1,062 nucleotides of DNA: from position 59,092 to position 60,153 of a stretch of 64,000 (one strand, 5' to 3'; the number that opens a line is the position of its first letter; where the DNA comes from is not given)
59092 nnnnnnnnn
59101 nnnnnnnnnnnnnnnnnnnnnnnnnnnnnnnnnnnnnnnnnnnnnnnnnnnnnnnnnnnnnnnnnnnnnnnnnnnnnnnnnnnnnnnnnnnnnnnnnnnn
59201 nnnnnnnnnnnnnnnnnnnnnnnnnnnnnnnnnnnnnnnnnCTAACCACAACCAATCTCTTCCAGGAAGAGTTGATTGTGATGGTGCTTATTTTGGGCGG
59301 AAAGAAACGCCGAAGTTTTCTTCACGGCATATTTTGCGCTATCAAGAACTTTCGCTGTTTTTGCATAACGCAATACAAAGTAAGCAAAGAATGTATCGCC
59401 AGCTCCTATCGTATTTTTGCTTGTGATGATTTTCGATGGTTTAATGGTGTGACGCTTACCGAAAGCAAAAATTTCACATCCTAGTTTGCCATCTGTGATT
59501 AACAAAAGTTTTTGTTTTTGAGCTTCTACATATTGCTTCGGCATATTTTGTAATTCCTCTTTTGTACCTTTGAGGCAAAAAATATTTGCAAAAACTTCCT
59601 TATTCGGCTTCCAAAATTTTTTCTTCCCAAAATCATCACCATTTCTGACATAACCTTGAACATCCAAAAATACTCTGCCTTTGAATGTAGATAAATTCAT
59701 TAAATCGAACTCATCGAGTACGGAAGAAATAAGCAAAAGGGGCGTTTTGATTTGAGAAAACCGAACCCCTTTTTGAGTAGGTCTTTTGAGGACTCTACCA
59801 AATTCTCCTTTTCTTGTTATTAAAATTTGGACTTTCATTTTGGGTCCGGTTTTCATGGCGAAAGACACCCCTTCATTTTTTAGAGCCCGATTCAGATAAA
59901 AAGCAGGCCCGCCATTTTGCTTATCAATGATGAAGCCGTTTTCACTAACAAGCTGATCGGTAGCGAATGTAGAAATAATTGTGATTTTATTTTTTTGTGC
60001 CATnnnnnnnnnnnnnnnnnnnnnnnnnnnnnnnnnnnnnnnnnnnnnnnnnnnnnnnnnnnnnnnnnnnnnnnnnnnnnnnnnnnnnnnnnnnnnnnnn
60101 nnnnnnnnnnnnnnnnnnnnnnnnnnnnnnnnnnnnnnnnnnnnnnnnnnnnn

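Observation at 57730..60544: Nucleotide-centred operon: LOG-family protein, PfkB kinase, PRTase, MazG pyrophosphohydrolase, with a compositionally foreign PRTase gene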

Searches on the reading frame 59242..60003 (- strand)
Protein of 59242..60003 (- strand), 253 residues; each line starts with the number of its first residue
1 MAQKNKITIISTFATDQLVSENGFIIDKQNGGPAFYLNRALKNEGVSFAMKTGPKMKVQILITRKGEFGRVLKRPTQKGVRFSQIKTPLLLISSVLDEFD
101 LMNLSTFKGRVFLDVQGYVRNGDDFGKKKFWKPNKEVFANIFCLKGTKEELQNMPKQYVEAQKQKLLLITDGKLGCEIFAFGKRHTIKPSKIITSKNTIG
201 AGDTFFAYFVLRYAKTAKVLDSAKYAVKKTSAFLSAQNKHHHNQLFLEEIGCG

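Call 3: search_protein_families(library=pfam, proteins=[window:59242-60003:-], max_evalue=0.01)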
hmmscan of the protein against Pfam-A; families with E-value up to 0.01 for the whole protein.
window:59242-60003:- (253 aa): 1 family
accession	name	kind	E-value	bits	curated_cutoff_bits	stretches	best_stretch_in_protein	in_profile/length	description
PF00294.29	PfkB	-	2.6e-09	37.3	25.8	1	132-228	188-284/302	pfkB family carbohydrate kinase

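Call 4: search_protein_families(library=ncbifam, proteins=[window:59242-60003:-], max_evalue=0.01)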
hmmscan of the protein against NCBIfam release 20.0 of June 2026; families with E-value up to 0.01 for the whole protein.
window:59242-60003:- (253 aa): 11 families
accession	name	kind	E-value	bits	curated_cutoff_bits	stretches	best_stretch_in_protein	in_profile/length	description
TIGR03828.1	pfkB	equivalog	4.1e-08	32.6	292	1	129-241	178-289/305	1-phosphofructokinase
TIGR03168.1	1-PFK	subfamily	1.3e-07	30.8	216.4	1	127-243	176-291/305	hexose kinase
NF006957.1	PRK09434.1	equivalog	3.8e-06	26.6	450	1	148-225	196-272/302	fructokinase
TIGR02152.1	D_ribokin_bact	equivalog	4.4e-06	26.3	299.65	1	132-229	180-276/298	ribokinase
TIGR04382.1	myo_inos_iolC_N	equivalog_domain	5.2e-06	25.9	300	1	157-230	213-286/309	5-dehydro-2-deoxygluconokinase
TIGR02198.1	rfaE_dom_I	equivalog_domain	1.1e-05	24.8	345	1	121-226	184-289/315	D-glycero-beta-D-manno-heptose-7-phosphate kinase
NF041164.1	NucKinThplmales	equivalog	0.0011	18.3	450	1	162-226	200-264/295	nucleoside kinase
NF007632.0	PRK10294.1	equivalog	0.0033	16.7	353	1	125-232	178-285/310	6-phosphofructokinase II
NF007321.0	PRK09813.1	equivalog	0.0051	16.3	247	1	148-234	171-255/261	fructoselysine 6-kinase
NF040938.1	KDG_KDGal_kin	equivalog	0.0055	15.8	400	0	153-229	205-279/305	bifunctional 2-dehydro-3-deoxygluconokinase/2-dehydro-3-deoxygalactonokinase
TIGR00097.1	HMP-P_kinase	equivalog_domain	0.006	15.9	204.95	1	149-230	150-234/254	bifunctional hydroxymethylpyrimidine kinase/phosphomethylpyrimidine kinase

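Call 60: search_protein_families(library=padloc, proteins=[window:59242-60003:-], max_evalue=0.01)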
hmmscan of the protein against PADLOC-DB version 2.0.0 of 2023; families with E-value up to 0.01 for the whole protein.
window:59242-60003:- (253 aa): 0 families

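Call 63: search_solved_structures(query=window:59242-60003:-, max_evalue=0.1, show_alignments=1)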
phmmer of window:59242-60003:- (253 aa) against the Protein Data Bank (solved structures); distinct sequences matched with E-value up to 0.1: 5.
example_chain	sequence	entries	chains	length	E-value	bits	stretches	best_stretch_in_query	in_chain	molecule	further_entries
3ewm_A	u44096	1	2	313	0.011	18.5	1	143-224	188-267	Uncharacterized sugar kinase PH1459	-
3ry7_A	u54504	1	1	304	0.033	16.9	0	143-231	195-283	Ribokinase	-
3q1y_A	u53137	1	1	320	0.052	16.3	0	130-233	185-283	Lin2199 protein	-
3bf5_A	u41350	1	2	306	0.066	15.9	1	136-211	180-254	Ribokinase related protein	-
3hic_A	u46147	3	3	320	0.072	15.8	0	130-231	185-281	Lin2199 protein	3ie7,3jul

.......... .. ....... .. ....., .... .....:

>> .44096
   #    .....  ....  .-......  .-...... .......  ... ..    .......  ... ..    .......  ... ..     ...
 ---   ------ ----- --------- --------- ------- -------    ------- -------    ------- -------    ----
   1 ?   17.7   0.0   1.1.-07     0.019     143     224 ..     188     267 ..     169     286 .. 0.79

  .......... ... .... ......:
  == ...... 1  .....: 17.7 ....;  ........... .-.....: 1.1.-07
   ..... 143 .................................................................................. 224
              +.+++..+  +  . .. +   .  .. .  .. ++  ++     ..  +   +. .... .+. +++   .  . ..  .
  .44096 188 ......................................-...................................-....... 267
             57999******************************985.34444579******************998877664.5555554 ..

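Call 85: find_homologous_proteins(query=window:59242-60003:-)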
Query window:59242-60003:- (253 aa): 267 proteins with E <= 0.001 among 589 candidates; the best 120 are listed.
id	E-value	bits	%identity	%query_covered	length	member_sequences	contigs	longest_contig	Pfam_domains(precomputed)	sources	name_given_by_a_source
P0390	6.2e-164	561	100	100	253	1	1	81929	PF00294.30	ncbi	ncbi:MAG: PfkB family carbohydrate kinase [Candidatus Jorgensenbacteria bacterium]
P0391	2.8e-136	471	83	100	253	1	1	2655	PF00294.30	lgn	-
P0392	9.8e-133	459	82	98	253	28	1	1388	PF00294.30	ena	-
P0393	7.8e-132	456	80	100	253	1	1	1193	PF00294.30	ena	-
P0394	1.5e-130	452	79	100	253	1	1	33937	PF00294.30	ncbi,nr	ncbi:MAG: hypothetical protein HY001_00425 [Candidatus Portnoybacteria bacterium]|nr:hypothetical pr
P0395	1.9e-126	438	81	95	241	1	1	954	PF00294.30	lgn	-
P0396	1.3e-118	413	73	100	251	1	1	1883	PF00294.30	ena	-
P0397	9.3e-117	407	70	100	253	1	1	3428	PF00294.30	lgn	-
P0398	3.6e-116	405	72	100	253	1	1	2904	PF00294.30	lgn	-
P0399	1.9e-115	402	70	100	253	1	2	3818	PF00294.30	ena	-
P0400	2.5e-114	399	69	100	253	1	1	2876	PF00294.30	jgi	-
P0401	1.8e-109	383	67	100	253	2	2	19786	PF00294.30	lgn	-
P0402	1.2e-105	370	65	100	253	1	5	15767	PF00294.30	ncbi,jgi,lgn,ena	-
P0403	9.4e-103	361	69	92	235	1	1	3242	PF00294.30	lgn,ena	-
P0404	9.5e-103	361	65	96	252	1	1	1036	PF00294.30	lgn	-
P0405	1.1e-98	348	59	100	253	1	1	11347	PF00294.30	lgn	-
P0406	5.6e-98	345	60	98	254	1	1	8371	PF00294.30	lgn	-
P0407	6.6e-97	342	75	78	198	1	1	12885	PF00294.30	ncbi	-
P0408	2.2e-93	330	62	92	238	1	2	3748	PF00294.30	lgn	-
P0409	2.2e-93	330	60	100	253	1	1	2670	PF00294.30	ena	-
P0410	9.6e-93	328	63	92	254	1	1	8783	PF00294.30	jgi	jgi:hypothetical protein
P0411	7.0e-91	322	60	95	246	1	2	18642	PF00294.30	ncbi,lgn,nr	ncbi:bifunctional hydroxymethylpyrimidine kinase/phosphomethylpyrimidine kinase [Candidatus Uhrbacte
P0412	5.5e-90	319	58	97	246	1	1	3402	PF00294.30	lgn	-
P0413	7.1e-89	315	59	94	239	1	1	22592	PF00294.30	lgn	-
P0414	7.3e-89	315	58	97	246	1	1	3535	PF00294.30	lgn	-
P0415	4.5e-85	303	53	98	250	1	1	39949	PF00294.30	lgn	-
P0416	1.0e-83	299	57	98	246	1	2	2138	PF00294.30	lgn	-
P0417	1.3e-83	298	56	94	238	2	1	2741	PF00294.30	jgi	-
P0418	1.7e-83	298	54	97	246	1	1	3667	PF00294.30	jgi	jgi:hypothetical protein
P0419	1.9e-83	298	54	100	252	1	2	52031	PF00294.30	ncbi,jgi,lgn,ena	-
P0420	6.2e-83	296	55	95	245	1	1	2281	PF00294.30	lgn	-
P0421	2.4e-82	294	53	97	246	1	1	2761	PF00294.30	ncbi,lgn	-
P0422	7.8e-82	292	63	78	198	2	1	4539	PF00294.30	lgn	-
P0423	1.8e-81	291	74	72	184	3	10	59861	PF00294.30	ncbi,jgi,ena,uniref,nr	ncbi:hypothetical protein A3H75_02900 [Candidatus Uhrbacteria bacterium RIFCSPLOWO2_02_FULL_51_9]|un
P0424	2.0e-81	291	51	96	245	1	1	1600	PF00294.30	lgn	-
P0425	1.5e-80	288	53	97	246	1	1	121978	PF00294.30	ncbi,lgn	-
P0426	6.3e-80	286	56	94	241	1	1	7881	PF00294.30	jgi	jgi:hypothetical protein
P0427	6.5e-80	286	51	99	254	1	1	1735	PF00294.30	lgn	-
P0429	8.6e-79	282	56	95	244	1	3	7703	PF00294.30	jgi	jgi:hypothetical protein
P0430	1.0e-77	279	53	96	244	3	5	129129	PF00294.30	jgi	jgi:hypothetical protein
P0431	1.1e-77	279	51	94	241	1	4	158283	PF00294.30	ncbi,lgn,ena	-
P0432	1.1e-77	279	48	97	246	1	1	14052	PF00294.30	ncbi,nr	ncbi:MAG: hypothetical protein GF370_03875 [Candidatus Nealsonbacteria bacterium]|nr:hypothetical pr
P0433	3.7e-77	277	56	92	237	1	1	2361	PF00294.30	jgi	jgi:hypothetical protein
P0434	6.2e-77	276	56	86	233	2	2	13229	PF00294.30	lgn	-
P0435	1.2e-76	275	51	96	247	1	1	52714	PF00294.30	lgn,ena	-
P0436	4.2e-76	274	54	92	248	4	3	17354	PF00294.30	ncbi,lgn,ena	-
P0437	6.0e-76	273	52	94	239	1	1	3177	PF00294.30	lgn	-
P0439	3.8e-74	267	53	95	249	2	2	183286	PF00294.30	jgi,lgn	jgi:hypothetical protein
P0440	2.1e-73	265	51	94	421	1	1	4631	PF00294.30,PF18306.7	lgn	-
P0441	1.7e-72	262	52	92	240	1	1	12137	PF00294.30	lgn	-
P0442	2.2e-70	255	47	92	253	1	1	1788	PF00294.30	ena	-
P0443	3.6e-70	254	49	96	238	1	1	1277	PF00294.30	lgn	-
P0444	1.1e-69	253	50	96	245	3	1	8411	PF00294.30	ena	-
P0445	3.4e-69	251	52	93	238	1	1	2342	PF00294.30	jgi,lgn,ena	-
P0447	9.1e-69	250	49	92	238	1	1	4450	PF00294.30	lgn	-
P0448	1.1e-68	249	51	94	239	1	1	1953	PF00294.30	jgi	-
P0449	5.7e-68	247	50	96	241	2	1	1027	PF00294.30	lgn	-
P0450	5.8e-68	247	47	96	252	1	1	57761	PF00294.30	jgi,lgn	jgi:hypothetical protein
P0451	9.6e-68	246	48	94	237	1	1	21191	PF00294.30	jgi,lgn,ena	-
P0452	3.1e-67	245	49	95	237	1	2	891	PF00294.30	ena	-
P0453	4.2e-67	244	50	92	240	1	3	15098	PF00294.30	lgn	-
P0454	9.2e-67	243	46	94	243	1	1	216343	PF00294.30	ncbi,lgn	-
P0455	9.7e-67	243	47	100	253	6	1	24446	PF00294.30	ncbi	-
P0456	1.0e-66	243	46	96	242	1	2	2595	PF00294.30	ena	-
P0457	1.4e-66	243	47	92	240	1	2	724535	PF00294.30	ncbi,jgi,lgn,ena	-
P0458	1.4e-66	242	56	72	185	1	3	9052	PF00294.30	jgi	-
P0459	2.1e-66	242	47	93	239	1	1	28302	PF00294.30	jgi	-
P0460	2.9e-66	241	48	95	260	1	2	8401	PF00294.30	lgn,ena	-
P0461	1.0e-65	240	47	91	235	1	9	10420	PF00294.30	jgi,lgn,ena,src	-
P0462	1.1e-65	240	47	100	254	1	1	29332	PF00294.30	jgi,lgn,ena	-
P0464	3.4e-65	238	46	91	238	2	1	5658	PF00294.30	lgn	-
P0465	3.6e-65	238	46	94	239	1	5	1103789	PF00294.30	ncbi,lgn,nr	ncbi:MAG: hypothetical protein HYW86_05090 [Candidatus Roizmanbacteria bacterium]|nr:MAG: hypothetic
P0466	1.1e-64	236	48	92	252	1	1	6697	PF00294.30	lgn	-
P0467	1.2e-64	236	48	91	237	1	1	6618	PF00294.30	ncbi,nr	ncbi:MAG: PfkB family carbohydrate kinase [bacterium]|nr:PfkB family carbohydrate kinase [bacterium]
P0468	1.2e-64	236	45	94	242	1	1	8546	PF00294.30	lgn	-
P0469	1.6e-64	236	48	96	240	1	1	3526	PF00294.30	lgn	-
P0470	2.1e-64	235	48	96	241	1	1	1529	PF00294.30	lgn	-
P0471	2.9e-64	235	46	94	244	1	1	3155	PF00294.30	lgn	-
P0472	5.6e-64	234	49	93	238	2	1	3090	PF00294.30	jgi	-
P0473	1.4e-63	233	50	85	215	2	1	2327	PF00294.30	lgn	-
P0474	1.8e-63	232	46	96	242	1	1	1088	PF00294.30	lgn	-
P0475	2.7e-63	232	45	96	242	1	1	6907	PF00294.30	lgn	-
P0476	5.1e-63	231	47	92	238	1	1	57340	PF00294.30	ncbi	-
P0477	8.2e-63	230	48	91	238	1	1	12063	PF00294.30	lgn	-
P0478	9.2e-63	230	48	91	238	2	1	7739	PF00294.30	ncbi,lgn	-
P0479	2.4e-62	229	45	96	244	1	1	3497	PF00294.30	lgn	-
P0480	5.4e-62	227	46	94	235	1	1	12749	PF00294.30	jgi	-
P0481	5.4e-62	227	48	94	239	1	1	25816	PF00294.30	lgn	-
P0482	4.1e-61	225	45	94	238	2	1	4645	PF00294.30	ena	-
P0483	5.7e-61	224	44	96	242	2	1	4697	PF00294.30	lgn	-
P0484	6.5e-61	224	45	96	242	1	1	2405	PF00294.30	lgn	-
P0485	1.2e-60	223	43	92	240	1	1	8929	PF00294.30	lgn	-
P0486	1.2e-60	223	44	95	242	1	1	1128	PF00294.30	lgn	-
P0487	2.9e-60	222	45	95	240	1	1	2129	PF00294.30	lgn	-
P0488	3.3e-60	222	45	97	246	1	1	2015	PF00294.30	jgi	jgi:hypothetical protein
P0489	1.3e-59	220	44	96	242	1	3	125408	PF00294.30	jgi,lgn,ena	-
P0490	1.6e-59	219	44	94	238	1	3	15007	PF00294.30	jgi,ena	-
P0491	2.4e-59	219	46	90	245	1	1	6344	PF00294.30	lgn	-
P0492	2.8e-59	219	41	95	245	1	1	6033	PF00294.30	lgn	-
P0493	4.8e-59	218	43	97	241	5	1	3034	PF00294.30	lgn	-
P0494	8.1e-59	217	45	90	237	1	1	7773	PF00294.30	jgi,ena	-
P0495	9.7e-59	217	45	92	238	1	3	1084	PF00294.30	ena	-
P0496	1.5e-58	216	42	97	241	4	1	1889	PF00294.30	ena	-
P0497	2.6e-58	215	43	92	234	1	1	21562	PF00294.30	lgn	-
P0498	1.3e-57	213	44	94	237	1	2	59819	PF00294.30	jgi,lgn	-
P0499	2.6e-57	212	43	93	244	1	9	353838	PF00294.30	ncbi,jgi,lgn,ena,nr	ncbi:TPA: hypothetical protein DF272_05030 [Candidatus Falkowbacteria bacterium]|nr:hypothetical pro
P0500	6.0e-57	211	42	92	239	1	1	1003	PF00294.30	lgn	-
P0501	1.5e-56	210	63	58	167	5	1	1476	PF00294.30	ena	-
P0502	1.7e-56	209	42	96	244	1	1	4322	PF00294.30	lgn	-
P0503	7.5e-56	207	42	91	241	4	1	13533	PF08543.18,PF00294.30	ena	-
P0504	8.2e-56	207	44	92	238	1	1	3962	PF00294.30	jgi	-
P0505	1.1e-55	207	41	94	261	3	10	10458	PF00294.30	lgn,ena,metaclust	metaclust:\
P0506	1.4e-55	206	41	91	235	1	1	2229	PF08543.18,PF00294.30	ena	-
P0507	1.4e-55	206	46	91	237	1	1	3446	PF00294.30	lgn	-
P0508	2.2e-55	206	41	97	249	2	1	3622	PF00294.30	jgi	jgi:hypothetical protein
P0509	7.4e-55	204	44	92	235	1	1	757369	PF00294.30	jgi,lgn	jgi:hypothetical protein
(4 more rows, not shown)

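Call 103: predict_structure(alignment_id=A4)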
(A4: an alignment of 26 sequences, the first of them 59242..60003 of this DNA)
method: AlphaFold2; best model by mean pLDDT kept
length: 253 residues; sequences in the alignment: 26
mean_pLDDT: 90.8   pTM: 0.88
mean pLDDT of the five models: 90.8, 90.6, 90.4, 89.8, 89.8
residues with pLDDT >= 90: 206; 70-90: 26; 50-70: 6; < 50: 15
segments of 3 or more residues with pLDDT < 50: 241-253
pLDDT, mean of each block of 10 residues (from residue 1): 74 96 93 97 94 94 90 93 97 97 97 98 94 97 98 98 98 93 94 82 97 96 96 79 41 39
secondary structure, 60 per line:
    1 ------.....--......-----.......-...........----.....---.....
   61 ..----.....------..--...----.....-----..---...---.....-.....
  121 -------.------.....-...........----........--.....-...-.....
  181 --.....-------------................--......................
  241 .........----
elements in order: E7-11 E14-19 E25-31 H33-43 E48-52 E56-62 E67-71 E89-93 E110-114 H116-119 H135-139 E141-147 H148-151 H156-163 E166-170 E176-180 E183-187 H201-216 H219-249

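Call 105: fold_search(model_id=the predicted structure, library=pdb)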
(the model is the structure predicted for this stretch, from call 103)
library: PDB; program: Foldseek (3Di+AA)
matches with E <= 10: 816; with E <= 0.001: 315
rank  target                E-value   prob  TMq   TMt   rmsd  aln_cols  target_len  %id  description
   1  3w4s_A                4.5e-14  1.00  0.72  0.68   3.4       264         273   17  Myo-inositol kinase from Thermococcus kodakarensis (released 2013-06-12)
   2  3w4s_B                5.1e-13  1.00  0.70  0.67   4.0       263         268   17  Myo-inositol kinase from Thermococcus kodakarensis (released 2013-06-12)
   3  5ysq_B                1.3e-12  1.00  0.72  0.66   3.9       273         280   16  Sulfate-complex structure of a pyrophosphate-dependent kinase in the ribokinase family provides insight into the donor (released 2018-05-16)
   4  5ysp_A                5.3e-12  1.00  0.71  0.66   3.8       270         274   17  Pyrophosphate-dependent kinase in the ribokinase family complexed with a pyrophosphate analog and myo-inositol (released 2018-05-16)
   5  1vk4                  4.2e-11  1.00  0.71  0.64   4.0       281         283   15  Crystal structure of PfkB Carbohydrate kinase (TM0415) from Thermotoga maritima at 1.91 A resolution (released 2004-05-04)
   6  3ry7                  5.6e-11  1.00  0.66  0.56   4.8       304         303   14  Crystal Structure of Sa239 (released 2012-04-25)
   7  7agk_B                9.1e-11  1.00  0.60  0.52   5.2       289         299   16  Crystal structure of E. coli SF kinase (YihV) in complex with product sulfofructose phosphate (SFP) (released 2021-04-14)
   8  7agk_C                1.2e-10  1.00  0.62  0.53   4.7       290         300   15  Crystal structure of E. coli SF kinase (YihV) in complex with product sulfofructose phosphate (SFP) (released 2021-04-14)
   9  5ysq_A                1.7e-10  1.00  0.69  0.64   4.1       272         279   16  Sulfate-complex structure of a pyrophosphate-dependent kinase in the ribokinase family provides insight into the donor (released 2018-05-16)
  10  1vm7_A                1.7e-10  1.00  0.59  0.51   5.7       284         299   14  Crystal structure of Ribokinase (TM0960) from Thermotoga maritima at 2.15 A resolution (released 2004-09-21)
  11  7ag6_A                2.0e-10  1.00  0.60  0.51   5.2       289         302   17  Crystal structure of SF kinase YihV from E. coli in complex with sulfofructose (SF), ADP-Mg (released 2021-04-14)
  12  7agk_D                2.7e-10  1.00  0.57  0.50   5.7       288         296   15  Crystal structure of E. coli SF kinase (YihV) in complex with product sulfofructose phosphate (SFP) (released 2021-04-14)
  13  7agh_B                2.7e-10  1.00  0.57  0.50   5.7       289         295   16  Crystal structure of SF kinase YihV from E. coli in complex with AMPPNP-Mg (released 2021-04-14)
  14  6ilr_B                2.9e-10  1.00  0.64  0.53   4.4       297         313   13  Structure of Arabidopsis thaliana Ribokinase in unligand form (released 2019-03-13)
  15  9a6b_A                2.9e-10  1.00  0.65  0.57   4.7       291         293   15  Integrative model of RBSK-GUDB by crosslinking MS and deep learning (released 2024-09-18)
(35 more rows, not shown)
